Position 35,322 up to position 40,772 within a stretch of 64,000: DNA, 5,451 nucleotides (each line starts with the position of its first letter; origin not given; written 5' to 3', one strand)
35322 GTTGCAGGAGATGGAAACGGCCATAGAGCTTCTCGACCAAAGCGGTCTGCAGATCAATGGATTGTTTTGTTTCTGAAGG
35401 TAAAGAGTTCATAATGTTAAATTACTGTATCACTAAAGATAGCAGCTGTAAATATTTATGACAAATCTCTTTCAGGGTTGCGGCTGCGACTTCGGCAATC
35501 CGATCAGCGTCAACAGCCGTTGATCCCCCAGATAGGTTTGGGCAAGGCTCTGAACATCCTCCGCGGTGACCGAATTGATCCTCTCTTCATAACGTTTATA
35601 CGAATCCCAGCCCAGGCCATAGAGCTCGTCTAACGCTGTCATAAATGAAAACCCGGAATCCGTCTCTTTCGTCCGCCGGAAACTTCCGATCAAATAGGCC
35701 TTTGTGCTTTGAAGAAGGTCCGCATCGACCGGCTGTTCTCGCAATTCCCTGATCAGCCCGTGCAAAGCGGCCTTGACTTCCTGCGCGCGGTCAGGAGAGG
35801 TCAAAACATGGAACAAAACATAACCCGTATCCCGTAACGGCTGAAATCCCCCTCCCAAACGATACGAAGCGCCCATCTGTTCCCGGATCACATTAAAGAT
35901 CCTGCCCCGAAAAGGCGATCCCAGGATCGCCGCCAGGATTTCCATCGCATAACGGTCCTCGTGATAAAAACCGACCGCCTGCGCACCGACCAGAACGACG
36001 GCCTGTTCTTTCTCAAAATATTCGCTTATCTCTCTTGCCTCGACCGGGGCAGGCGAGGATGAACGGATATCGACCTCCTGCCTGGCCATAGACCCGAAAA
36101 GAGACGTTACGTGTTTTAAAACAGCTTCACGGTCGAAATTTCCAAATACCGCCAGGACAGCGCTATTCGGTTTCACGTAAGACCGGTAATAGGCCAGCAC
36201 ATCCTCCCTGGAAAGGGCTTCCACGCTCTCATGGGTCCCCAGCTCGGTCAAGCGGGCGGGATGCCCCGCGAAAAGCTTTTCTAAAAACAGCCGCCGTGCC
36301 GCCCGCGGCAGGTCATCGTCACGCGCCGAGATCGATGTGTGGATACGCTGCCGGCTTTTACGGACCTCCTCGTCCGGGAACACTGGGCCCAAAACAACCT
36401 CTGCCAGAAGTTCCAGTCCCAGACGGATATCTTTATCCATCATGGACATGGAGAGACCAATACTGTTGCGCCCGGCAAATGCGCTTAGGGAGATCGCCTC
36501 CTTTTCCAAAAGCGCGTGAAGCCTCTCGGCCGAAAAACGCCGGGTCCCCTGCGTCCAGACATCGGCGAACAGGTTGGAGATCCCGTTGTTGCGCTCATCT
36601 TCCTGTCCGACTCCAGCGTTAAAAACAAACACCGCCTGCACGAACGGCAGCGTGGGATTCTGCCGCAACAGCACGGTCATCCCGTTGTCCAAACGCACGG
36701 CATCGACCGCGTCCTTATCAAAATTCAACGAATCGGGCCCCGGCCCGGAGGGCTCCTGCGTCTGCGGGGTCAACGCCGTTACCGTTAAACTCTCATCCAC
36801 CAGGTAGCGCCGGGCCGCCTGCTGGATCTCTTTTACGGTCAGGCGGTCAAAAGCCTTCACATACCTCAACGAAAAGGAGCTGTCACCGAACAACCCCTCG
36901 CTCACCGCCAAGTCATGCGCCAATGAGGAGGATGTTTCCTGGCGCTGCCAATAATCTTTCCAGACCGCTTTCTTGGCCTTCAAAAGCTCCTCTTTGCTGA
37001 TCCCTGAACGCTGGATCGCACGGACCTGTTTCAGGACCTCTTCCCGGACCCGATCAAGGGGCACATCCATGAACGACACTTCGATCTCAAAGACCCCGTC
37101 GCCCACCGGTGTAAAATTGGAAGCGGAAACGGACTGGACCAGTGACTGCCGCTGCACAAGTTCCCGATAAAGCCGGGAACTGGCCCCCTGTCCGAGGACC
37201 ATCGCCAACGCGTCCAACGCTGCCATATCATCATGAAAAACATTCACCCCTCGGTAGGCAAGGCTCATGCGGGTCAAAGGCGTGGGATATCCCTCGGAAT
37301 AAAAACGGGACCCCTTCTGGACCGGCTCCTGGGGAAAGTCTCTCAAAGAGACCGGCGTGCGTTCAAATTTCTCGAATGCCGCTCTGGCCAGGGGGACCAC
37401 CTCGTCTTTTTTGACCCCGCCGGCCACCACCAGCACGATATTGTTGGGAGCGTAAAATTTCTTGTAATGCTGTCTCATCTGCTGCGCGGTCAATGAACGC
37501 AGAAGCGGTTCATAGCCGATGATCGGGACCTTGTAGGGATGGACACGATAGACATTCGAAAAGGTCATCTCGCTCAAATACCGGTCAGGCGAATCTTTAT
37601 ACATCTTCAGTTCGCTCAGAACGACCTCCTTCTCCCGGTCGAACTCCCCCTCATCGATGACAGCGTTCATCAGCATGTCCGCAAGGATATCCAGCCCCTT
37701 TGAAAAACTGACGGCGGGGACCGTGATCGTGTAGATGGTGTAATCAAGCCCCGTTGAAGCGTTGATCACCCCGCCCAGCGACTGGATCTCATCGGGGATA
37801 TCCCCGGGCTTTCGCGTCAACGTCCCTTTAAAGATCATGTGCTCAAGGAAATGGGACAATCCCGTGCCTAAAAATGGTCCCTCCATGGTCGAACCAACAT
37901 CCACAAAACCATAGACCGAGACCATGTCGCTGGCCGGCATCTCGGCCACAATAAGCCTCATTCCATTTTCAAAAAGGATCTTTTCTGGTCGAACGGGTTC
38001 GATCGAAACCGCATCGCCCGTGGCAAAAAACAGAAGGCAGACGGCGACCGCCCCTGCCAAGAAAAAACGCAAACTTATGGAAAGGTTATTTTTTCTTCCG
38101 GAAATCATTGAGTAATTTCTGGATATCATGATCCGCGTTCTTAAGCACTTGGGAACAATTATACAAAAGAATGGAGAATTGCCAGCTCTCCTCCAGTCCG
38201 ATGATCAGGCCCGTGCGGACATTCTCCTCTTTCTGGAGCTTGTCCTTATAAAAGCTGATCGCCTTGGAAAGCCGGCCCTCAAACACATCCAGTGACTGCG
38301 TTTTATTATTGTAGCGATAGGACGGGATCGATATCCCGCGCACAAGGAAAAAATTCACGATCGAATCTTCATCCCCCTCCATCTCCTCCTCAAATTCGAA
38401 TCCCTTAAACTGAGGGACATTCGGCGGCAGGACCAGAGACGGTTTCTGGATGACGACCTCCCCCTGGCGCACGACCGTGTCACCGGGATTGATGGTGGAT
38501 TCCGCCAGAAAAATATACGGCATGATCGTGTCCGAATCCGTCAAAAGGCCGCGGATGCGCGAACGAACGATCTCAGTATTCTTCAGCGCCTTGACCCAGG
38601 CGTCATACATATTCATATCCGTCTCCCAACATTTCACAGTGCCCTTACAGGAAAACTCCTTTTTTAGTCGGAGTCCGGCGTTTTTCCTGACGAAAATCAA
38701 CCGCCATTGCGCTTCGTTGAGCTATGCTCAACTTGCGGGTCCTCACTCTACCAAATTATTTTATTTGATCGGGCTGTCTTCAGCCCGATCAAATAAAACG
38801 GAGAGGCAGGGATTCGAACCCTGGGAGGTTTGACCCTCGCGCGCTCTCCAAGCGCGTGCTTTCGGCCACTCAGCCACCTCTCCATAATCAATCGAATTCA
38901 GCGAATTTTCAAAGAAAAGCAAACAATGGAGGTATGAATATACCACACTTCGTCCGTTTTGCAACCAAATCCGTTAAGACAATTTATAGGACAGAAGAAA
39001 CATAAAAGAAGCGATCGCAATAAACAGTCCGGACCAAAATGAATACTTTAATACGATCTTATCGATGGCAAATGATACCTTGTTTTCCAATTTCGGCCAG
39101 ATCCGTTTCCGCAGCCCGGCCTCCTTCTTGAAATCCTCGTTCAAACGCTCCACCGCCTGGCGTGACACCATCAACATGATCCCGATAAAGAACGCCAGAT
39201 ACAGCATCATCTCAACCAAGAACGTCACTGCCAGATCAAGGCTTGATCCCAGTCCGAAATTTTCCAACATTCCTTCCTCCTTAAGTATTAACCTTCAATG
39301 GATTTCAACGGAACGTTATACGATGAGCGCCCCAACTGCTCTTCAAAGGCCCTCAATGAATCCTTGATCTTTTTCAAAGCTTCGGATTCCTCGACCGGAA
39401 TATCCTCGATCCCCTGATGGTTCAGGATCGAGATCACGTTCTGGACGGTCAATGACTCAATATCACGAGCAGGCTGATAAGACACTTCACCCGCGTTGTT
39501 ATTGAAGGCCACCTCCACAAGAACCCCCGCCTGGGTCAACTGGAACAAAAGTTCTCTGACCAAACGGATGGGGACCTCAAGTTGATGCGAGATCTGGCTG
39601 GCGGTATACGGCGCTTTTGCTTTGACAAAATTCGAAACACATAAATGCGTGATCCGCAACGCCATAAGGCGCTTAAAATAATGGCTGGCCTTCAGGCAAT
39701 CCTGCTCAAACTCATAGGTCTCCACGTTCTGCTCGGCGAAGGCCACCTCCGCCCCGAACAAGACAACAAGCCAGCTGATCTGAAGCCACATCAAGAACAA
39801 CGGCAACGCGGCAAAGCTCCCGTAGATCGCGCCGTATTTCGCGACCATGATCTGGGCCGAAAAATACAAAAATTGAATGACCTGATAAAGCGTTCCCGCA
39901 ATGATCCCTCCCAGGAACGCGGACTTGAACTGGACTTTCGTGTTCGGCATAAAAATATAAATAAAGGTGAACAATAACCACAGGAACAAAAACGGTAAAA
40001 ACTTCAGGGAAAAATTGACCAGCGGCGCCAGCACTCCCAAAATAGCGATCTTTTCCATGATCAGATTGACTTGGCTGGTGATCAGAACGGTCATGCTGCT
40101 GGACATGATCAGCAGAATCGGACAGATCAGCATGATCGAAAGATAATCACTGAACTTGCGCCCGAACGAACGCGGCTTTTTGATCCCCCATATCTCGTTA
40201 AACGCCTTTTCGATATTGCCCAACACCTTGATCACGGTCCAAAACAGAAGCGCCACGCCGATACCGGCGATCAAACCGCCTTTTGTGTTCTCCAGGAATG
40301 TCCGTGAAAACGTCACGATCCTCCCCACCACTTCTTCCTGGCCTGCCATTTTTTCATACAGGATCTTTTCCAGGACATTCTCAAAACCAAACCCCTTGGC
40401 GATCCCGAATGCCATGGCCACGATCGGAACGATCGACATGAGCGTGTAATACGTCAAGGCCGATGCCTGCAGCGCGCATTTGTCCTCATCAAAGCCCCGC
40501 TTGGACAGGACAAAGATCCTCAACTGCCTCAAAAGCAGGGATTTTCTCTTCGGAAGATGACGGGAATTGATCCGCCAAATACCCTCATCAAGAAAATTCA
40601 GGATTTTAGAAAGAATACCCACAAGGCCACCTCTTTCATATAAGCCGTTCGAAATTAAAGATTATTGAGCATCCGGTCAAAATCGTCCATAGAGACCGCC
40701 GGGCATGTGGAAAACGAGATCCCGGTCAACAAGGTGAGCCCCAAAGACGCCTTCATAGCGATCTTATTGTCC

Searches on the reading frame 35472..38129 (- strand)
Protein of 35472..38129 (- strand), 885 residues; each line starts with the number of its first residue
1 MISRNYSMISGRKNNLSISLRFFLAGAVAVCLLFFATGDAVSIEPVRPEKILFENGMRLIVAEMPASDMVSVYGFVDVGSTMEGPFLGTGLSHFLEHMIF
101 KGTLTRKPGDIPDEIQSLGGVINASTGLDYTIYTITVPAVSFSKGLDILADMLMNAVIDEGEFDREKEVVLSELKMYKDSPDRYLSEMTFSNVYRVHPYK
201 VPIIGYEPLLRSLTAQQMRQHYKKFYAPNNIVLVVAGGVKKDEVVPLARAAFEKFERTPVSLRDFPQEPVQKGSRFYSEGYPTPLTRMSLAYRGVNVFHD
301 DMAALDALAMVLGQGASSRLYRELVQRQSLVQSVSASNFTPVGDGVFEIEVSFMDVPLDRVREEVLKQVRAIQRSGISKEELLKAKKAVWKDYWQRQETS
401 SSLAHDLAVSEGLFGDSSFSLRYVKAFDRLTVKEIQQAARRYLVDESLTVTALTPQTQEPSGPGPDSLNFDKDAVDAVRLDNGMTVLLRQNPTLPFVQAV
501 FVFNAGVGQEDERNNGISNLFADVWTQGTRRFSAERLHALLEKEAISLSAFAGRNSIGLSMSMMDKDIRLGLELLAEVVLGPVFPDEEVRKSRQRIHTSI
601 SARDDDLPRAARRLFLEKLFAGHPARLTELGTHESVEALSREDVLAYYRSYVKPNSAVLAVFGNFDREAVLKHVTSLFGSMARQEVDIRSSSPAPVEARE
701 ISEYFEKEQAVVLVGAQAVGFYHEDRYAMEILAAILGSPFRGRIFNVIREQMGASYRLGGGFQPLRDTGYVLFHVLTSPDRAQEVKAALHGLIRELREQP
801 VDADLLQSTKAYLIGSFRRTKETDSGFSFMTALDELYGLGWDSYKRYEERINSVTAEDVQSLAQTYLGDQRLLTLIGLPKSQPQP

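Call 62: search_protein_families(library=pfam, proteins=[window:35472-38129:-], max_evalue=0.00001)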
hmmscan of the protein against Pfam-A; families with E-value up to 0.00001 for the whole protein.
window:35472-38129:- (885 aa): 2 families
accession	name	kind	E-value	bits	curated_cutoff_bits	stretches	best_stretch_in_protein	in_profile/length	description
PF05193.26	Peptidase_M16_C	-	1.4e-63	214.5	23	2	212-388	1-180/181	Peptidase M16 inactive domain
PF00675.25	Peptidase_M16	-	1.6e-43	148.6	22.3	2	63-205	6-147/149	Insulinase (Peptidase family M16)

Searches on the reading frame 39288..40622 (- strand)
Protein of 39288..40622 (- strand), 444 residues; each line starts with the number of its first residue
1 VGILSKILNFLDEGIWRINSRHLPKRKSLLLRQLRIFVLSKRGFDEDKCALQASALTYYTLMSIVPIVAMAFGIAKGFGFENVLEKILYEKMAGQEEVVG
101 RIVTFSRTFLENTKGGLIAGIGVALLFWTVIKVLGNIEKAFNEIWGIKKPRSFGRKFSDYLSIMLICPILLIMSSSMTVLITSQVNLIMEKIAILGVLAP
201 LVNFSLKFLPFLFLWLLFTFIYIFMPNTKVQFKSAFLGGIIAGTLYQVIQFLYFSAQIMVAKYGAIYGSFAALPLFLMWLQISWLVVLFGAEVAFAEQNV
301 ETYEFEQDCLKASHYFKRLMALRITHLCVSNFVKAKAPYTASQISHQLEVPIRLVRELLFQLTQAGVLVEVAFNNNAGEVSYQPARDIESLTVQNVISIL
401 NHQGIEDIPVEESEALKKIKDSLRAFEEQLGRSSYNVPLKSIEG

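Call 62: search_protein_families(library=pfam, proteins=[window:39288-40622:-], max_evalue=0.00001)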
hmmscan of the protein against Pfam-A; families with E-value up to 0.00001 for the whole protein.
window:39288-40622:- (444 aa): 1 family
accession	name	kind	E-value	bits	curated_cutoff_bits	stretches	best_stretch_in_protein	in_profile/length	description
PF03631.20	Virul_fac_BrkB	-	6.2e-56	190.3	33.7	1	46-299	2-257/259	Virulence factor BrkB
